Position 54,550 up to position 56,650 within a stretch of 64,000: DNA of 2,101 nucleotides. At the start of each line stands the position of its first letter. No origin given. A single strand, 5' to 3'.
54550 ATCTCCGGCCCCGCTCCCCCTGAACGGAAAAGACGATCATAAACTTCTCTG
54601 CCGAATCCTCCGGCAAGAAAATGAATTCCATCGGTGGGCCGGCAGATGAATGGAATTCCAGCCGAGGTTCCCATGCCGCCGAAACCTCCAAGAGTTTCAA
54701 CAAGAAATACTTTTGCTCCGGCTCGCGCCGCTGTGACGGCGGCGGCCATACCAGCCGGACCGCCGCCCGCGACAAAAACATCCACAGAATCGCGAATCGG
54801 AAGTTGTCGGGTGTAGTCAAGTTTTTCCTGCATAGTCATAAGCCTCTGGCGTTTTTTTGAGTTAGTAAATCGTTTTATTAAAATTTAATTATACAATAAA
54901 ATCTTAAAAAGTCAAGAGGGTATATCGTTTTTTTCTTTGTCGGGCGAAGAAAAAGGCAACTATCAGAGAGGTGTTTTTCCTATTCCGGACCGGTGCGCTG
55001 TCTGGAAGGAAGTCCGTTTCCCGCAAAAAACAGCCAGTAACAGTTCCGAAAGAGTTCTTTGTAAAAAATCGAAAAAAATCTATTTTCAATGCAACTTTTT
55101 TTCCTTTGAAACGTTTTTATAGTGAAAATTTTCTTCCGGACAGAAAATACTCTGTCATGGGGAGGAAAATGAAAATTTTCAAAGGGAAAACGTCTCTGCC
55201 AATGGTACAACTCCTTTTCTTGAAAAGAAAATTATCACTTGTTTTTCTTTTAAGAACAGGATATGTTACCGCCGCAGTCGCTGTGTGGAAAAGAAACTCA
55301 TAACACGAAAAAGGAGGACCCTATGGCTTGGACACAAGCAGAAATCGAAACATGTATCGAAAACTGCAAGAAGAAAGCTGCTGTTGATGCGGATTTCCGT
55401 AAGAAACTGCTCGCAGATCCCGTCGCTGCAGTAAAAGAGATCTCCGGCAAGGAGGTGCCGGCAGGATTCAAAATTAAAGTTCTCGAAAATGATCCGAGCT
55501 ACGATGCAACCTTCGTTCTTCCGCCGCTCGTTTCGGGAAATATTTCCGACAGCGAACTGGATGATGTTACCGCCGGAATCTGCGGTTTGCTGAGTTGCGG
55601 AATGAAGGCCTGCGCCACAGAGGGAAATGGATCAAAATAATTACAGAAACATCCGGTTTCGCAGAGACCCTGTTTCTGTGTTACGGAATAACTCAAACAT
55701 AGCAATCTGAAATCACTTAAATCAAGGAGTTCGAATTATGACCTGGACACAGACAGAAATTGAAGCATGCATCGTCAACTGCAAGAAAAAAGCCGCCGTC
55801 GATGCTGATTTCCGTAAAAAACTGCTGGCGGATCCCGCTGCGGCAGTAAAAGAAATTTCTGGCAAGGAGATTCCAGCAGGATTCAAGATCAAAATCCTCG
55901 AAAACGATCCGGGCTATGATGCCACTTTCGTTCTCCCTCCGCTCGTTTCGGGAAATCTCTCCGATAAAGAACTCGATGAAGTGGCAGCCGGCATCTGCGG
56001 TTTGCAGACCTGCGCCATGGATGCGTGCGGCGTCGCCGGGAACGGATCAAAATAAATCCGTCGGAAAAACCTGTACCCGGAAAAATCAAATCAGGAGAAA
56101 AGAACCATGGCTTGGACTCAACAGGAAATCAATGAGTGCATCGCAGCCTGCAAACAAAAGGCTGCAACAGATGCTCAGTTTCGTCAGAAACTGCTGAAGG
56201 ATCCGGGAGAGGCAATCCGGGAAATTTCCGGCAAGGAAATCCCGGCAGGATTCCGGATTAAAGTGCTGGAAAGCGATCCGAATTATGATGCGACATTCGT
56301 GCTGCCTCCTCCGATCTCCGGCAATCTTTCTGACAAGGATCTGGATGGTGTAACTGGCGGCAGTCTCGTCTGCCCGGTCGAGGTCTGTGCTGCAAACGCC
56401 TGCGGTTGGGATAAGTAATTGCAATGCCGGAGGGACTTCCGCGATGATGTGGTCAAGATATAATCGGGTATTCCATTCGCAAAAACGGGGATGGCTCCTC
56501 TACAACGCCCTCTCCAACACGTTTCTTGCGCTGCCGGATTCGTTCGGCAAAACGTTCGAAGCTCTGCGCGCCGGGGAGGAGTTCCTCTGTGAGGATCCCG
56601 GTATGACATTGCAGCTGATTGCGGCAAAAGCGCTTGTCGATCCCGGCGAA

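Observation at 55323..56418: Three tandem precursors share a conserved CX4CX4C core scaffold, a leader CX3C motif and a purifying-selection signature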

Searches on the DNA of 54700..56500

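Call 73: search_rna_families(source=window, start=54700, end=56500, threshold=evalue, max_evalue=1)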
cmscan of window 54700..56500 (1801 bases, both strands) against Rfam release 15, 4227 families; matches with E-value up to 1: 2.
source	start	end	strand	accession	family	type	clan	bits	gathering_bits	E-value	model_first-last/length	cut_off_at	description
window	56247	56328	+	RF03234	mir-2813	Gene; miRNA;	-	24.8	70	0.11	1-67/67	no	mir-2813 microRNA precursor family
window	55022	55130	+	RF01264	snR83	Gene; snRNA; snoRNA; HACA-box;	CL00023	15.9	75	0.95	1-308/308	no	Small nucleolar RNA snR83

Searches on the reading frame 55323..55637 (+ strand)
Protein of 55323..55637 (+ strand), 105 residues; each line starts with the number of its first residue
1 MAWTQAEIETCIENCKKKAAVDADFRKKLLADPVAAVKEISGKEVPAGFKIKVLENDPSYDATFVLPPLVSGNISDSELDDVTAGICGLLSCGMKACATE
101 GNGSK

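Call 3: search_protein_families(library=ncbifam, proteins=[window:55323-55637:+], max_evalue=0.01)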
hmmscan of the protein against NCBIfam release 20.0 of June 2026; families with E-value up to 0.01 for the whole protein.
window:55323-55637:+ (105 aa): 5 families
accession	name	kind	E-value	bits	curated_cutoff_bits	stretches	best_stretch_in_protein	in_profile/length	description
TIGR03793.1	leader_NHLP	domain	6.1e-14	51.6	50.9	1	15-85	9-77/77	NHLP leader peptide family RiPP precursor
NF038399.1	NH_RiPP_Os17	domain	5.6e-06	26.3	40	1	18-40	9-31/63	Os1348 family NHLP clan protein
TIGR01323.1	nitrile_alph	equivalog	0.00019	21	249.85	1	17-63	46-91/189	nitrile hydratase subunit alpha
TIGR03795.1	RNP_Burkhold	subfamily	0.0013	19.1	41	1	22-59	27-64/114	BMA_0021/BMA_0022 family TOMM bacteriocin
NF033431.1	cinnamycin_RiPP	subfamily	0.0093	16.6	35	0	17-35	6-24/81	cinnamycin family lantibiotic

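Call 4: search_protein_families(library=pfam, proteins=[window:55323-55637:+], max_evalue=0.01)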
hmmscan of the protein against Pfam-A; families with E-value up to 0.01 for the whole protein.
window:55323-55637:+ (105 aa): 2 families
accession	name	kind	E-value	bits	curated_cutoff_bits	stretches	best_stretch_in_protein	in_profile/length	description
PF14407.11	Frankia_peptide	-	9.1e-05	23.1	48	1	18-39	8-29/63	Ribosomally synthesized peptide prototyped by Frankia Franean1_4349.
PF02979.21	NHase_alpha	-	0.00044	20.1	27.2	1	18-61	47-89/184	Nitrile hydratase, alpha chain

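Call 7: find_homologous_proteins(query=window:55323-55637:+, max_evalue=0.001)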
Query window:55323-55637:+ (105 aa): 30 proteins with E <= 0.001 among 31 candidates.
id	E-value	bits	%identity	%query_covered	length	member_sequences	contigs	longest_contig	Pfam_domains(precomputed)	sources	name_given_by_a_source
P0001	6.4e-62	224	99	100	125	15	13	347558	-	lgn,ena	-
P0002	6.4e-53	196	84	100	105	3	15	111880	-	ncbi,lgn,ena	-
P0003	4.3e-52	193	84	100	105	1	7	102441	-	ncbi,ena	-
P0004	3.4e-51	190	81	100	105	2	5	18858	-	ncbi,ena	-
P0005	3.6e-51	190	82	100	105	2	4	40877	PF14407.12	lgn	-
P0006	1.1e-50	188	81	100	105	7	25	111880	-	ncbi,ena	-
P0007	1.0e-48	182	78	100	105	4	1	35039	PF14407.12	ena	-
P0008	3.7e-47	177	75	100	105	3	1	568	-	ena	-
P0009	8.1e-47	176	74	100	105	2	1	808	-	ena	-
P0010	8.1e-44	166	74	100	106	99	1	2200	-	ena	-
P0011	4.0e-43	164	68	100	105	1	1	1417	-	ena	-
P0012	1.6e-41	159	72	96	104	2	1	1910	-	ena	-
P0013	8.8e-41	157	77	100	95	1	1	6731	-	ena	-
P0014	1.4e-40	156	68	97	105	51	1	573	-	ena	-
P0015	2.8e-39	152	68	95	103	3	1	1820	-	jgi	-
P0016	1.2e-38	150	66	93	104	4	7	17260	-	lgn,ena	-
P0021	3.6e-33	132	61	95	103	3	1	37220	-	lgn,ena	-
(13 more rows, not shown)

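Call 13: find_encoding_contigs(protein=P0016, flank=10000, max_places=3)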
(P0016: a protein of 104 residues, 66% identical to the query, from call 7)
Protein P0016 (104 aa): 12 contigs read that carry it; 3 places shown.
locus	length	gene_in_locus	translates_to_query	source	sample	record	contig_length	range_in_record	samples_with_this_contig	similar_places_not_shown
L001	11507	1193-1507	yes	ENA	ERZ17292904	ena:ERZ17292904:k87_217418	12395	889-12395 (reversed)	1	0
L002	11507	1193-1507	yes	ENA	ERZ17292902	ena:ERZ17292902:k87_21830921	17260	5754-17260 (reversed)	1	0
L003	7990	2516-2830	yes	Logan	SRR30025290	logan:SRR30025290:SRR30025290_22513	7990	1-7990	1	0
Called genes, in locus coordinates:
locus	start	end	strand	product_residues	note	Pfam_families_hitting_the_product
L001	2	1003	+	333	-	?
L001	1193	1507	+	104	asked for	-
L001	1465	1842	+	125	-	-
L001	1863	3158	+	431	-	PF04055:Radical_SAM, PF13353:Fer4_12 (weak)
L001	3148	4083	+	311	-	PF00583:Acetyltransf_1 (weak), PF13508:Acetyltransf_7 (weak), PF14542:Acetyltransf_CG (faint)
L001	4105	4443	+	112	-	PF02979:NHase_alpha (faint), PF27793:RNP_Burkhold (faint)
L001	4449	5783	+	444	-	-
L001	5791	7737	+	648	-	PF04055:Radical_SAM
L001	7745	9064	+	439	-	PF25919:BSH_CusB (faint)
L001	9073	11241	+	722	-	PF03412:Peptidase_C39, PF00664:ABC_membrane, PF00005:ABC_tran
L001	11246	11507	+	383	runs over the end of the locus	?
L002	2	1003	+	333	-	?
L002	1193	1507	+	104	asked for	-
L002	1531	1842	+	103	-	-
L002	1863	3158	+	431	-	PF04055:Radical_SAM, PF13353:Fer4_12 (weak)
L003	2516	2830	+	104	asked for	-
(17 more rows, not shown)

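Call 14: find_encoding_contigs(protein=P0021, flank=10000, max_places=2)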
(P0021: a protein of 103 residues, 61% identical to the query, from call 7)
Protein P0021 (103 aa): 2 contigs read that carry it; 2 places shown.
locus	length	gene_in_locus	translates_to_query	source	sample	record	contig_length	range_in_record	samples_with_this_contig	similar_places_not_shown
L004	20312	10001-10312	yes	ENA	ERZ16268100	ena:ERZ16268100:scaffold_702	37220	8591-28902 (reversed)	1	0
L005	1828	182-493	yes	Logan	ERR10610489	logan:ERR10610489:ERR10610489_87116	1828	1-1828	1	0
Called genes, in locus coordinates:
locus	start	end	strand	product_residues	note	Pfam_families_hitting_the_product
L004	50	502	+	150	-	-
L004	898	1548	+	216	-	-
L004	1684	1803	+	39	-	-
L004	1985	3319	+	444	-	PF00392:GntR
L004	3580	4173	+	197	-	-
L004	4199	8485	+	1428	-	PF02837:Glyco_hydro_2_N (faint), PF21467:BetaGal_gal-bd (faint), PF00703:Glyco_hydro_2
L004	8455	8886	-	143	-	-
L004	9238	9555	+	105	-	-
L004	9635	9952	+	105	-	-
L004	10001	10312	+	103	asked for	-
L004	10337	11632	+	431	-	PF04055:Radical_SAM, PF13353:Fer4_12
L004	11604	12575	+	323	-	PF00583:Acetyltransf_1, PF13673:Acetyltransf_10 (faint), PF13508:Acetyltransf_7 (weak), PF14542:Acetyltransf_CG (faint)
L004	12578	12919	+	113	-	-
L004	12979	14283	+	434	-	-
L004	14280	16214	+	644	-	PF02310:B12-binding (faint), PF04055:Radical_SAM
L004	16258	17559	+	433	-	-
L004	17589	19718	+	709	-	PF03412:Peptidase_C39, PF00664:ABC_membrane, PF00005:ABC_tran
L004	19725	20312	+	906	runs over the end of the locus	PF00664:ABC_membrane, PF00005:ABC_tran, PF02463:SMC_N (faint)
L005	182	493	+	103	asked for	-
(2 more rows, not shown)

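Call 61: search_protein_representatives(alignment_id=A2)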
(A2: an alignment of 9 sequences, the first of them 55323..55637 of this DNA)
Query: 9 sequences, 105 profile positions. Proteins with E-value up to 0.001 (for the whole library): 2953; up to 1e-10: 414; up to 1e-30: 1. The best 150 are listed.
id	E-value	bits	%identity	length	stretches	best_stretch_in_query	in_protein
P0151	7.5e-31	122.9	-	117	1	2-101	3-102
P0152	1.1e-28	116.0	-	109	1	1-101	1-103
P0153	1.1e-28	115.9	-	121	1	1-89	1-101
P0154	3.6e-28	114.3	-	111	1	1-100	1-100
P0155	6.1e-28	113.5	-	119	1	1-102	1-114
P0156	7.9e-28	113.2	-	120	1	2-96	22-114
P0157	2.3e-27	111.7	-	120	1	1-101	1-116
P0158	2.5e-26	108.4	-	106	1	1-102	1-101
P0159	7.6e-26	106.8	-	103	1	2-90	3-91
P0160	9.0e-26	106.6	-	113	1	2-100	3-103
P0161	1.2e-25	106.2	-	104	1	2-101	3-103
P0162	1.8e-25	105.6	-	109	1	2-99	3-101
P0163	2.4e-25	105.2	-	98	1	1-89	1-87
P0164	3.4e-25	104.7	-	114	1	1-86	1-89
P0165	3.8e-25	104.6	-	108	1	1-103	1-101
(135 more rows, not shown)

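Call 68: search_solved_structures(query=A2, max_evalue=1)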
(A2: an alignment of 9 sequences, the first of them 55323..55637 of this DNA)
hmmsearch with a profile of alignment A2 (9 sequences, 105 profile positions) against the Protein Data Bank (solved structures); distinct sequences matched with E-value up to 1: 34.
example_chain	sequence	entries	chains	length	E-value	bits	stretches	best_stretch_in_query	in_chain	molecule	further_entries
9cjx_A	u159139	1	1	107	3.9e-21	78.7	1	2-85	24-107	NHLP leader peptide family natural product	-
8tb1_A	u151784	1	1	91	1.4e-09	41.6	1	9-86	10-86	NHLP leader peptide family natural product, tumor homing peptide 1 (TH1) substrate chimera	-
4ob1_A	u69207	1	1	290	4.3e-07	33.6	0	15-40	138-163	Cobalt-containing nitrile hydratase subunit alpha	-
4ob3_A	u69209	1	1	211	7.3e-05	26.5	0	15-40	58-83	Cobalt-containing nitrile hydratase subunit alpha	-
9d5y_A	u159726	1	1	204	8.2e-05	26.3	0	15-40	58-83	Cobalt-containing nitrile hydratase subunit alpha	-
1ugs_A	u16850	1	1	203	8.5e-05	26.2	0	15-40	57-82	Nitrile Hydratase alpha subunit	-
8i6n_A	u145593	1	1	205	8.9e-05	26.2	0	15-40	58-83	Cobalt-containing nitrile hydratase subunit alpha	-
7w8l_A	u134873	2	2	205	9e-05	26.2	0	15-40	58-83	Nitrile hydratase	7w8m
4ob2_A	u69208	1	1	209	9.1e-05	26.2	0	15-40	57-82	Cobalt-containing nitrile hydratase subunit alpha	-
3vyh_A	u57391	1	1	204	9.3e-05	26.1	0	15-40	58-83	Cobalt-containing nitrile hydratase subunit alpha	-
4ob0_A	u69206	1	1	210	9.3e-05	26.1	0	15-40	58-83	Cobalt-containing nitrile hydratase subunit alpha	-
1ugr_A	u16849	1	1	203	9.5e-05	26.1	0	15-40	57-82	Nitrile Hydratase alpha subunit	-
1ugp_A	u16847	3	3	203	9.6e-05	26.1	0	15-40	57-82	Cobalt-containing nitrile hydratase subunit alpha | Nitrile Hydratase alpha subunit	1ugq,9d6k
9d5u_A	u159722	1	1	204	9.6e-05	26.1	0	15-40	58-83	Cobalt-containing nitrile hydratase subunit alpha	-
1ire_A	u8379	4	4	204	9.7e-05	26.1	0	15-40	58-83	Nitrile Hydratase | Cobalt-containing nitrile hydratase subunit alpha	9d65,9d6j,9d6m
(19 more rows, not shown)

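Call 81: search_solved_structures(query=window:55323-55637:+, max_evalue=0.001, show_alignments=2)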
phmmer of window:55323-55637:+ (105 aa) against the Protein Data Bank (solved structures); distinct sequences matched with E-value up to 0.001: 3.
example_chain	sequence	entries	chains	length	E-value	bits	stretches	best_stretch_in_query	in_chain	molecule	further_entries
9cjx_A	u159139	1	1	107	2.2e-16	63.7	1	3-85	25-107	NHLP leader peptide family natural product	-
8tb1_A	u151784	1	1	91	1.8e-08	38.4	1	18-87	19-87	NHLP leader peptide family natural product, tumor homing peptide 1 (TH1) substrate chimera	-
4ob1_A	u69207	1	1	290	0.0001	26.3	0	23-74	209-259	Cobalt-containing nitrile hydratase subunit alpha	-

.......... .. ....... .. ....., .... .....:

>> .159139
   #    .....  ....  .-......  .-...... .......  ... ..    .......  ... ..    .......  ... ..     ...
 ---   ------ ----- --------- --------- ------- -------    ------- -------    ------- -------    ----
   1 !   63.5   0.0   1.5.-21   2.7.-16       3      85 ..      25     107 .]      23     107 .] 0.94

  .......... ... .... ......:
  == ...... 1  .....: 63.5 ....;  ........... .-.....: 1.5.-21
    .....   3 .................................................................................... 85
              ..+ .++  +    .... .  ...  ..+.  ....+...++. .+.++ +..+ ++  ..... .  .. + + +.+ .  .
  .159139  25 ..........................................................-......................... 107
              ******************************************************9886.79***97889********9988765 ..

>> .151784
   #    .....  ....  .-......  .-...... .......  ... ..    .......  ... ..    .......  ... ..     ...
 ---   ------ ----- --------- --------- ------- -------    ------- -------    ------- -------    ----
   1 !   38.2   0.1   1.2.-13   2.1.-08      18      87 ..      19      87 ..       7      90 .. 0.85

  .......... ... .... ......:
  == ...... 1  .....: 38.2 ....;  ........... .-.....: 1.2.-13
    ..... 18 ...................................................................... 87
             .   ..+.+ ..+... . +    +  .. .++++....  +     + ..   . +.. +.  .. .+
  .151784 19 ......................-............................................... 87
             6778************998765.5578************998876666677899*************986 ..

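Call 84: predict_structure(alignment_id=A2)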
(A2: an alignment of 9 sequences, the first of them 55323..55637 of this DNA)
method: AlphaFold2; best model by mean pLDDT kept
length: 105 residues; sequences in the alignment: 9
mean_pLDDT: 56.7   pTM: 0.43
mean pLDDT of the five models: 56.7, 56.2, 56.0, 55.0, 53.3
residues with pLDDT >= 90: 0; 70-90: 40; 50-70: 21; < 50: 44
segments of 3 or more residues with pLDDT < 50: 65-105
pLDDT, mean of each block of 10 residues (from residue 1): 71 76 76 77 67 54 44 39 38 35 35
secondary structure, 60 per line:
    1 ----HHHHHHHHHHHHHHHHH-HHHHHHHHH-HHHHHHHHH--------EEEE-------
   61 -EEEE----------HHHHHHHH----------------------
elements in order: H5-21 H23-31 H33-41 E50-53 E62-65 H76-83

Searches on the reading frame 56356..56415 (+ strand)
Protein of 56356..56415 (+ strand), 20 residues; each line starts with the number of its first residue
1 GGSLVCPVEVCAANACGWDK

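Call 18: search_protein_families(library=ncbifam, proteins=[window:56356-56415:+], max_evalue=10)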
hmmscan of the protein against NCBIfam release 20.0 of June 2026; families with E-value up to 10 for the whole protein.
seq(20 aa): 1 family
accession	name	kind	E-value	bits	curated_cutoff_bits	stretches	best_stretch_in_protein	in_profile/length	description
NF038108.1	RiPP_NF038108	subfamily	0.008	16.1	30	1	5-17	18-30/65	Cys-every-fifth RiPP peptide CefA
